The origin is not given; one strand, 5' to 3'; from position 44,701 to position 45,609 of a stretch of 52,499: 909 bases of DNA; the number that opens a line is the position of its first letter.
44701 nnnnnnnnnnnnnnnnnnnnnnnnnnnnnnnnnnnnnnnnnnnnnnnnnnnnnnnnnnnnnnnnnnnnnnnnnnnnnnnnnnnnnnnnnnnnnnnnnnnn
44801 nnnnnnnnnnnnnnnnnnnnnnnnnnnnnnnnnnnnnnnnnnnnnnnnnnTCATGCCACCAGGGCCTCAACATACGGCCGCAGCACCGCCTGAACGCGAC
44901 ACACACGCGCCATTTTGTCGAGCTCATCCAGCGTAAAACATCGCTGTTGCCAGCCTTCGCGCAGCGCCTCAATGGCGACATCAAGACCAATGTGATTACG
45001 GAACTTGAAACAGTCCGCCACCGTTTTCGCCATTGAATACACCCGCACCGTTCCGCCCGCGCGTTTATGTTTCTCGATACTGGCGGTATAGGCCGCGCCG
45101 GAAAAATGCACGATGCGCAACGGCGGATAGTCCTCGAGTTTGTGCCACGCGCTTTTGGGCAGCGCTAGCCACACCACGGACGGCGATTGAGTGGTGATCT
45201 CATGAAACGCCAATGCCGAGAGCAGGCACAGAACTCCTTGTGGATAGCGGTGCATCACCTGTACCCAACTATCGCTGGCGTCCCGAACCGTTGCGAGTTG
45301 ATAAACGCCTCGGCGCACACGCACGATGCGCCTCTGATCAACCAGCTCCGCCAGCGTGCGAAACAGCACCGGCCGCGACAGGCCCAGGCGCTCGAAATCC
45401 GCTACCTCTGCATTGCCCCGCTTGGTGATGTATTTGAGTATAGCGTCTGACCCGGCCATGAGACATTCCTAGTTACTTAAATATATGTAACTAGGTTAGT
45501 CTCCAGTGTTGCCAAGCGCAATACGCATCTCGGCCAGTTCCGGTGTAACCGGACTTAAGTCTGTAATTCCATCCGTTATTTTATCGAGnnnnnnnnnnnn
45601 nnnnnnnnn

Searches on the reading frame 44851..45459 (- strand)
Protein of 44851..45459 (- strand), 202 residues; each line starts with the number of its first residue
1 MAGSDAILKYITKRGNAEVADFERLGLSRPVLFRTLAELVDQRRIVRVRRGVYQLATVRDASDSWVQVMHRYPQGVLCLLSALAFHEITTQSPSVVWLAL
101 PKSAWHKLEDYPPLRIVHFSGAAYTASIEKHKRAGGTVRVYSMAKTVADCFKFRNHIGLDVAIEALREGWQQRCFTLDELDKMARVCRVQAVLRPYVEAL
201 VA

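Call 42: search_protein_families(library=pfam, proteins=[window:44851-45459:-], max_evalue=0.0001)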
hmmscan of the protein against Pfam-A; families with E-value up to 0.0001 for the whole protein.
window:44851-45459:- (202 aa): 1 family
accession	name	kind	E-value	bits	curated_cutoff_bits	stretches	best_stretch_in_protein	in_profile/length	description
PF13338.12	AbiEi_4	-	3.6e-05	24.2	25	0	19-56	16-49/49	Transcriptional regulator, AbiEi antitoxin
